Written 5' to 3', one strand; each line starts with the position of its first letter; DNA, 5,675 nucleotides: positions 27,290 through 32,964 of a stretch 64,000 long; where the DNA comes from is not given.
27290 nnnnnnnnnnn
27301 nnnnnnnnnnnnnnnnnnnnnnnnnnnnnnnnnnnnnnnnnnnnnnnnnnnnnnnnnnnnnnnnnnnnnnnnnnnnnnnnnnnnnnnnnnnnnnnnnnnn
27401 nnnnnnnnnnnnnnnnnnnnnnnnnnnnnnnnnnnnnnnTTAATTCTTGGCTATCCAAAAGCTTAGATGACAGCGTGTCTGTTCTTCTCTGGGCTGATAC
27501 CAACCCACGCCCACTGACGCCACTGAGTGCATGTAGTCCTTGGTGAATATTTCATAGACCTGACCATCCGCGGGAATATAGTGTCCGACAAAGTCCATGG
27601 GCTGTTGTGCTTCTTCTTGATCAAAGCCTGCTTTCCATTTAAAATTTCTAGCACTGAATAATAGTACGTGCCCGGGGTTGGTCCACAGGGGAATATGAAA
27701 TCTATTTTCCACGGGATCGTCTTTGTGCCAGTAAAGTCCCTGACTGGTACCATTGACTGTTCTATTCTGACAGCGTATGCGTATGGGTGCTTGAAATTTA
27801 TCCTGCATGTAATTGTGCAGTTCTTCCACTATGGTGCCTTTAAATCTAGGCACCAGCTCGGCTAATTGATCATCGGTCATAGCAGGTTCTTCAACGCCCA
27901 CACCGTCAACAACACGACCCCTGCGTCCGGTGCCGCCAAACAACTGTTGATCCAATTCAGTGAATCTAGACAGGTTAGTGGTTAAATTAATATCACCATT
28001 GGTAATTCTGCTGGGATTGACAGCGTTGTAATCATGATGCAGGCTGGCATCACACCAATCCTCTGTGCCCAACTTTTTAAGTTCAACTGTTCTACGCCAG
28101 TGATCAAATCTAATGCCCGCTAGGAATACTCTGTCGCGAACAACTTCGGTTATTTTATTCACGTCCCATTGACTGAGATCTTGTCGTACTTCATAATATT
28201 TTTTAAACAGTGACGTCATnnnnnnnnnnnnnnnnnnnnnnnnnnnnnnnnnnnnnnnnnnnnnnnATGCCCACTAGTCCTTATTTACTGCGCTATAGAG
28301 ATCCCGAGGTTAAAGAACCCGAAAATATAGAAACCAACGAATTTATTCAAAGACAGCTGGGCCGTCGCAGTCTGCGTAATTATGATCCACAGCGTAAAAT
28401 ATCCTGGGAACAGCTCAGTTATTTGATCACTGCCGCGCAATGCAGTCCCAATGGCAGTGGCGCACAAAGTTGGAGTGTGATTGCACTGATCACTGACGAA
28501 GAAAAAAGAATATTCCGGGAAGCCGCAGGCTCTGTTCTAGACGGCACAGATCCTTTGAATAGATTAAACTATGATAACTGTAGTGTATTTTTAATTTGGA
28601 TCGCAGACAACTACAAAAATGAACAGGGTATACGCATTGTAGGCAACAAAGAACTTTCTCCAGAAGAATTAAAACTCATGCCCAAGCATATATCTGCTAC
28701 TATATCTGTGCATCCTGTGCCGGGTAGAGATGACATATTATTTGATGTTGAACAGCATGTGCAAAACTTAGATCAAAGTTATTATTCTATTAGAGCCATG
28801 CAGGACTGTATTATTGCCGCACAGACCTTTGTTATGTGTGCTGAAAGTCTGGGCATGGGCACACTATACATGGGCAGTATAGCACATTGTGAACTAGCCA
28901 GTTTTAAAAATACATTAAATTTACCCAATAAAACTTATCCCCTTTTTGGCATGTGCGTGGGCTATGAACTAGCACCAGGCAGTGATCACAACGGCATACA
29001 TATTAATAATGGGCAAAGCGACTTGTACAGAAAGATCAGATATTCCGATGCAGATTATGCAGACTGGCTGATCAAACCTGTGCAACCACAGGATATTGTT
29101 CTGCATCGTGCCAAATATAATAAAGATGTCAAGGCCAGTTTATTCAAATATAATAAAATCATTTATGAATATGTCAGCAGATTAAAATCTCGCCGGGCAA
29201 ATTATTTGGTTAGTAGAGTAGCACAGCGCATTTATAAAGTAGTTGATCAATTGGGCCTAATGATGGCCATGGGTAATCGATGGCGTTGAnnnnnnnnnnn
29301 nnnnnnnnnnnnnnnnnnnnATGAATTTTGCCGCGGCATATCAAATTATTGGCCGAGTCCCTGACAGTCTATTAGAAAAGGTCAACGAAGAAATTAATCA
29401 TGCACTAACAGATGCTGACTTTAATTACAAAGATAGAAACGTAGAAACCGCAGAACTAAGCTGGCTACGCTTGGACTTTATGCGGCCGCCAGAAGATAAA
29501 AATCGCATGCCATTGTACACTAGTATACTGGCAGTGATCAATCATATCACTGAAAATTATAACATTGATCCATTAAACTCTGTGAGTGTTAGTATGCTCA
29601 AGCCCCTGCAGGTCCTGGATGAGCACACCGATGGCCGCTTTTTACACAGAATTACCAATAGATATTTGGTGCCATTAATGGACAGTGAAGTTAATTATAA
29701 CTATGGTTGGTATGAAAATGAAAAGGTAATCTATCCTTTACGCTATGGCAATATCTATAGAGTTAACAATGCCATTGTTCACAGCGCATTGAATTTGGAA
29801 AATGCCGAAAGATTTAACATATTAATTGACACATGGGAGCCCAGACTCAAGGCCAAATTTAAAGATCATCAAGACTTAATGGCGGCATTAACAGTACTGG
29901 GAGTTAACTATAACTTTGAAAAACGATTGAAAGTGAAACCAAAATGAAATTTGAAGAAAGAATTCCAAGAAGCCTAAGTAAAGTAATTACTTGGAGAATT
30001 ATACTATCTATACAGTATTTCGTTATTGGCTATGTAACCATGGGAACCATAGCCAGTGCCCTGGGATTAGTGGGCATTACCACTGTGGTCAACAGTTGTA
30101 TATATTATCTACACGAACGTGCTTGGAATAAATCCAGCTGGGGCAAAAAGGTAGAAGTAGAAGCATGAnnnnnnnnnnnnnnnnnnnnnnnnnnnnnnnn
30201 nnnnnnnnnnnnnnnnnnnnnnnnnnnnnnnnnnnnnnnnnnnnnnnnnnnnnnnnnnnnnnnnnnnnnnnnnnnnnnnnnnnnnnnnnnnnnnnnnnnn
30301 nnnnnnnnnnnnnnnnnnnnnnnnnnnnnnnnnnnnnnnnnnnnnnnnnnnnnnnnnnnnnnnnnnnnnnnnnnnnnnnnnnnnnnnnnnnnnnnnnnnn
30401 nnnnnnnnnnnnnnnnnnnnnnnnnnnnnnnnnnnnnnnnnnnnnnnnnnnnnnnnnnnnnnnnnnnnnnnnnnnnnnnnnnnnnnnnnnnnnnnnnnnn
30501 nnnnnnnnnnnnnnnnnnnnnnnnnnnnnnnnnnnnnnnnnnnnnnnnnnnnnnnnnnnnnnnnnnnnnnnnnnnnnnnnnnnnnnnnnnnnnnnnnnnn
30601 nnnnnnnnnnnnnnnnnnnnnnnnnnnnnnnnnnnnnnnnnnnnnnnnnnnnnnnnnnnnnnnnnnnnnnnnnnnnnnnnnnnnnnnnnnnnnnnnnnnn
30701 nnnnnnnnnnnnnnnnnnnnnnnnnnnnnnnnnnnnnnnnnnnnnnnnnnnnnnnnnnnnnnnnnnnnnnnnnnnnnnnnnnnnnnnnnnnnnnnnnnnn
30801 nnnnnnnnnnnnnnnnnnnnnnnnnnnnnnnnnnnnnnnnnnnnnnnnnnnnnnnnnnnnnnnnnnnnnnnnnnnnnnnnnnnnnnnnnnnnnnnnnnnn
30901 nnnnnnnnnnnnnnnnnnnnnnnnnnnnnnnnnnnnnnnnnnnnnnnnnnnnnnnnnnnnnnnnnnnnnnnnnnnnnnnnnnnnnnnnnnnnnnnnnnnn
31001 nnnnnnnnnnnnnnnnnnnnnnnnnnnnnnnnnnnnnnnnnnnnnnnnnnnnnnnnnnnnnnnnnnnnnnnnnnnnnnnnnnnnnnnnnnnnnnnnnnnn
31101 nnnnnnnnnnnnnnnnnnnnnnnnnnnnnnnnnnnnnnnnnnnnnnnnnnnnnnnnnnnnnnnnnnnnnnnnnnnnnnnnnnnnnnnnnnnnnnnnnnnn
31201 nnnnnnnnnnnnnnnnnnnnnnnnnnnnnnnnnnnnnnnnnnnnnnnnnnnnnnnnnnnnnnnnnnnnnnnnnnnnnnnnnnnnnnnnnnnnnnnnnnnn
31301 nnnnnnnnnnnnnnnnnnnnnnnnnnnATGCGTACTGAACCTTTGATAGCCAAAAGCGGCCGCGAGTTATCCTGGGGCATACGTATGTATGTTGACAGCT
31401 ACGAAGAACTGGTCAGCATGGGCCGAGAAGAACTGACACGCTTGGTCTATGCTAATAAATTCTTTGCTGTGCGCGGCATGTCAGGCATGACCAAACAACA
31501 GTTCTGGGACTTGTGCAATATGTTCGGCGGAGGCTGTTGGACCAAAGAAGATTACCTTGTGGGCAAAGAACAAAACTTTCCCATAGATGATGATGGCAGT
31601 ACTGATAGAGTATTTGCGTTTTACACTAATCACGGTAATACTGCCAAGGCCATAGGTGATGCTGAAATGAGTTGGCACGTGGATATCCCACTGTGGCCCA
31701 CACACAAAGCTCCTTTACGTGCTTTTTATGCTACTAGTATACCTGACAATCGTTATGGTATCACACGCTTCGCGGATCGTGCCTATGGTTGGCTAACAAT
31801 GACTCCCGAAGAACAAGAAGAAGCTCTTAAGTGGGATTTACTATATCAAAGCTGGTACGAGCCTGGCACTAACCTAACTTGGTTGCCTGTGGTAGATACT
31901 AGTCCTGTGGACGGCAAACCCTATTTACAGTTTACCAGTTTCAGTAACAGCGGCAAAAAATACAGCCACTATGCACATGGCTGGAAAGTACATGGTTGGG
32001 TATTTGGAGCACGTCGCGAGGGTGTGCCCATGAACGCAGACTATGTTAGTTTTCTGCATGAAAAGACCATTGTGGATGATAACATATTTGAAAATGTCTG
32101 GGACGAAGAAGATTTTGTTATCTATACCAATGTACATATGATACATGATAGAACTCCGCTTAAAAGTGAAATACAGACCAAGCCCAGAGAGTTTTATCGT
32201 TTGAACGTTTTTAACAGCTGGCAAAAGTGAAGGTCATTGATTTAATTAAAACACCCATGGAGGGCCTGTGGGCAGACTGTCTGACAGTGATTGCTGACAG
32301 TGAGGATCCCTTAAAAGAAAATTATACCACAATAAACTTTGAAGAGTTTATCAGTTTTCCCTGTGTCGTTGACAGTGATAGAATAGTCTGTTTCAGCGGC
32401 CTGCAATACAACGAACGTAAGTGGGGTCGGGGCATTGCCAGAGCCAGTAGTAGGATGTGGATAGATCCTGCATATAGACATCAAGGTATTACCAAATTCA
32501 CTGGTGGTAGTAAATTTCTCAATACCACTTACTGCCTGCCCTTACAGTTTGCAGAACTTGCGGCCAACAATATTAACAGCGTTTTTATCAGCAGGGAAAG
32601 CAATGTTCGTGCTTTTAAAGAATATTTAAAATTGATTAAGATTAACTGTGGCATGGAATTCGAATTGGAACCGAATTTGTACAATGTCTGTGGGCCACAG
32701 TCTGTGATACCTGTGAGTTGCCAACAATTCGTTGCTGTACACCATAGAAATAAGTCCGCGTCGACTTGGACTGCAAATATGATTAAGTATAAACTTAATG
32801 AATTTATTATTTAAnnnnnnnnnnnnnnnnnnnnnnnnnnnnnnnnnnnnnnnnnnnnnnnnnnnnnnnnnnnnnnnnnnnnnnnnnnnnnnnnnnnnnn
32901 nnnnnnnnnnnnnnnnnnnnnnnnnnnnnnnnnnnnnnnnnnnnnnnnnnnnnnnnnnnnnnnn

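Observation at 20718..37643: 17-kb late-expressed tailoring-enzyme island resembling a biosynthetic cluster with no scaffold enzyme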

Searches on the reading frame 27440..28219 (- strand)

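Call 3: search_protein_families(library=pfam, proteins=[window:27440-28219:-], max_evalue=0.01)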
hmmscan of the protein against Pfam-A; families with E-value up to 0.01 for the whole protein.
window:27440-28219:- (259 aa): 0 families

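Call 6: search_protein_families(library=phrogs, proteins=[window:27440-28219:-], max_evalue=0.001)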
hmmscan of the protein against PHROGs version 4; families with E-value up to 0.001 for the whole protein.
window:27440-28219:- (259 aa): 0 families

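Call 22: search_protein_families(library=pfam, proteins=[window:27440-28219:-], max_evalue=10)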
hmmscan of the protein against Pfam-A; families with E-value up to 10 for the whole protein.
window:27440-28219:- (259 aa): 1 family
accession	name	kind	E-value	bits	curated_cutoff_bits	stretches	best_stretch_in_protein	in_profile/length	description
PF03382.20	DUF285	-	0.077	13.2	25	1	1-26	53-78/120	Mycoplasma protein of unknown function, DUF285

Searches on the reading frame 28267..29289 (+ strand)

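Call 3: search_protein_families(library=pfam, proteins=[window:28267-29289:+], max_evalue=0.01)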
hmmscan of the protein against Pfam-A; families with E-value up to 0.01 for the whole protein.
window:28267-29289:+ (340 aa): 1 family
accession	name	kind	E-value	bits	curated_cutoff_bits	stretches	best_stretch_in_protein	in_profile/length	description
PF00881.29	Nitroreductase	-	1.1e-20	74.9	23.5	2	32-93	3-60/167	Nitroreductase family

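Call 21: search_protein_families(library=ncbifam, proteins=[window:28267-29289:+], max_evalue=1)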
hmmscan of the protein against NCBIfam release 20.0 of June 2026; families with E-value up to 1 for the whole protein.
window:28267-29289:+ (340 aa): 4 families
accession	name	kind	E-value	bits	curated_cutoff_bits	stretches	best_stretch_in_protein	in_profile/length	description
NF008033.1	PRK10765.1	equivalog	5.5e-20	71.8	223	3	179-234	106-160/240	oxygen-insensitive NADPH nitroreductase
NF008275.0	PRK11053.1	equivalog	0.00059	19.4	227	1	28-109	5-82/217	oxygen-insensitive NAD(P)H nitroreductase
TIGR02476.1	BluB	equivalog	0.0039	16.6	150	0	179-234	128-180/205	5,6-dimethylbenzimidazole synthase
TIGR01841.1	phasin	subfamily_domain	0.11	13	30.2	1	270-322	32-84/88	TIGR01841 family phasin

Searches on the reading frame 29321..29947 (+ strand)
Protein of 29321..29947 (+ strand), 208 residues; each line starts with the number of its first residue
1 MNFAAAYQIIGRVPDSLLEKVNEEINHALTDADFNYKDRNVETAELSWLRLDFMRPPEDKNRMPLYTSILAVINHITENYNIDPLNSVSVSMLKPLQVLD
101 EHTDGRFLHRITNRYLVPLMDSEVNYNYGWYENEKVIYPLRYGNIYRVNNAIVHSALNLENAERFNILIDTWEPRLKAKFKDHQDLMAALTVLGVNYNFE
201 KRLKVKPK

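Call 4: search_protein_families(library=pfam, proteins=[window:29321-29947:+], max_evalue=0.01)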
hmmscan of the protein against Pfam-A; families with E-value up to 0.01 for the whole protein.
window:29321-29947:+ (208 aa): 1 family
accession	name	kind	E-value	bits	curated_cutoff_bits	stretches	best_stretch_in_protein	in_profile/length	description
PF05118.21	Asp_Arg_Hydrox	-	1.1e-05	25.8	22.6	1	20-174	6-157/157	Aspartyl/Asparaginyl beta-hydroxylase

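Call 106: search_solved_structures(query=A4, max_evalue=1)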
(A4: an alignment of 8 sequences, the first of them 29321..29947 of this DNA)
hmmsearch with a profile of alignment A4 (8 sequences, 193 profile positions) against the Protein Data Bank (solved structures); distinct sequences matched with E-value up to 1: 16.
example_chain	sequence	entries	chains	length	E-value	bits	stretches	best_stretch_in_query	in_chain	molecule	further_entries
1e5r_A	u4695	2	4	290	0.037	16.7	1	88-163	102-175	PROLINE OXIDASE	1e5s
6wey_A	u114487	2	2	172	0.46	13.2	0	145-172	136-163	Non-structural protein 3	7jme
7c33_A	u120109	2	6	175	0.48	13.1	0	145-172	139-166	Non-structural protein 3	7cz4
6woj_A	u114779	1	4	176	0.49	13.1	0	145-172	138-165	Non-structural protein 3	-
6z5t_A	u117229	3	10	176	0.49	13.1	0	145-172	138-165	Replicase polyprotein 1ab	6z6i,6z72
6ywk_A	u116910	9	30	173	0.5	13.1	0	145-172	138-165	NSP3 macrodomain | Papain-like protease nsp3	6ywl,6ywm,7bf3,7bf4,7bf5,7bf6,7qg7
7tx4_A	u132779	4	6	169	0.5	13.1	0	145-172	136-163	Papain-like protease nsp3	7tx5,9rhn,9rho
8azc_A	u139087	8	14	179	0.51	13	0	145-172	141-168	Papain-like protease nsp3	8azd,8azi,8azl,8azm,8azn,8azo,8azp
6vxs_A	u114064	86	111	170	0.51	13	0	145-172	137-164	Non-structural protein 3 | Papain-like protease nsp3 | Papain-like protease Non-structural protein 3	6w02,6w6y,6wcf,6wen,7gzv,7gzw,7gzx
8tv6_A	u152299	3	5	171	0.52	13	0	145-172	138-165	Papain-like protease nsp3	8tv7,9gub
13ri_A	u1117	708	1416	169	0.52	13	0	145-172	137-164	Non-structural protein 3 | Papain-like protease nsp3 | Replicase polyprotein 1ab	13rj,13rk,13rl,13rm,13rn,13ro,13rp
8sh6_A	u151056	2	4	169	0.53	13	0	145-172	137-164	Papain-like protease nsp3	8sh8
7kg3_A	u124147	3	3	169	0.53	13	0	145-172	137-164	Non-structural protein 3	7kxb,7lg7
5rvj_A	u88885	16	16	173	0.54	12.9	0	145-172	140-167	Non-structural protein 3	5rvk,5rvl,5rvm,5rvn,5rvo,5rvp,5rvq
7v4f_B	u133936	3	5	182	0.92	12.2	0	99-162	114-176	Beta-hydroxylase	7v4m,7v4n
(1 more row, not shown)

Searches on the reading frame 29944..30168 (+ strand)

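Call 4: search_protein_families(library=pfam, proteins=[window:29944-30168:+], max_evalue=0.01)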
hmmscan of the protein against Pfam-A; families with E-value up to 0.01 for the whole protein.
window:29944-30168:+ (74 aa): 1 family
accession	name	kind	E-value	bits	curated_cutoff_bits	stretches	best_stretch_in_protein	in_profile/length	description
PF09834.14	DUF2061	-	6.5e-13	49.3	23.1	1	12-62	2-52/52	Predicted membrane protein (DUF2061)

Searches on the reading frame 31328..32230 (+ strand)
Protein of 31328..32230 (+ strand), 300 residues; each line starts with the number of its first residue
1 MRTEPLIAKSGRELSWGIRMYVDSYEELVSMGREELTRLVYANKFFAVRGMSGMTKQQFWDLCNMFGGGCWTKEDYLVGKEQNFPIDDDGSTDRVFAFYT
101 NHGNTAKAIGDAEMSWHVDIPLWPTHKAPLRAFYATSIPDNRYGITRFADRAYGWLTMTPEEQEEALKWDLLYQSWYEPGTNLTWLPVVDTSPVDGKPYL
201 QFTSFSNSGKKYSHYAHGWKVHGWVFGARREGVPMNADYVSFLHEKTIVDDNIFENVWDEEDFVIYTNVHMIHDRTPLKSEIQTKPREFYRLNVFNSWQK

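Call 4: search_protein_families(library=pfam, proteins=[window:31328-32230:+], max_evalue=0.01)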
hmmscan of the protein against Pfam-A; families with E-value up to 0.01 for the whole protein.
window:31328-32230:+ (300 aa): 1 family
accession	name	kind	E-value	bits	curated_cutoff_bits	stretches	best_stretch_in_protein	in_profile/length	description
PF02668.22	TauD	-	1.7e-08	35.2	27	1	27-291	21-265/267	Taurine catabolism dioxygenase TauD, TfdA family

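Call 21: search_protein_families(library=ncbifam, proteins=[window:31328-32230:+], max_evalue=1)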
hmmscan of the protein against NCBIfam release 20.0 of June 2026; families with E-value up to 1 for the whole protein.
window:31328-32230:+ (300 aa): 0 families

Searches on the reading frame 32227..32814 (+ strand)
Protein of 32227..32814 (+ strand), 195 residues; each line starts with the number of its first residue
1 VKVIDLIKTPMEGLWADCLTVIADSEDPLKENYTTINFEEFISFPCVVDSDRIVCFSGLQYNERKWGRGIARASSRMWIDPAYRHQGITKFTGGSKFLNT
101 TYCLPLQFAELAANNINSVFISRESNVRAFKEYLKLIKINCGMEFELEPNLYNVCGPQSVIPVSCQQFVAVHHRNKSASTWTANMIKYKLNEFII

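Call 4: search_protein_families(library=pfam, proteins=[window:32227-32814:+], max_evalue=0.01)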
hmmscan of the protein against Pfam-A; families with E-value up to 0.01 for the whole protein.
window:32227-32814:+ (195 aa): 0 families

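Call 6: search_protein_families(library=phrogs, proteins=[window:32227-32814:+], max_evalue=0.001)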
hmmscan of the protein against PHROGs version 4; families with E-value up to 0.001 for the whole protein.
window:32227-32814:+ (195 aa): 0 families

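Call 21: search_protein_families(library=ncbifam, proteins=[window:32227-32814:+], max_evalue=1)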
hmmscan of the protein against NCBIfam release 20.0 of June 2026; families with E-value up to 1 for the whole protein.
window:32227-32814:+ (195 aa): 0 families

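Call 22: search_protein_families(library=pfam, proteins=[window:32227-32814:+], max_evalue=10)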
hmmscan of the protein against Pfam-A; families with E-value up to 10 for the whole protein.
window:32227-32814:+ (195 aa): 1 family
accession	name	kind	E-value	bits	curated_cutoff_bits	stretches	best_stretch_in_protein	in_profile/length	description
PF13508.13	Acetyltransf_7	-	0.1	13.4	27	1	49-88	10-45/84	Acetyltransferase (GNAT) domain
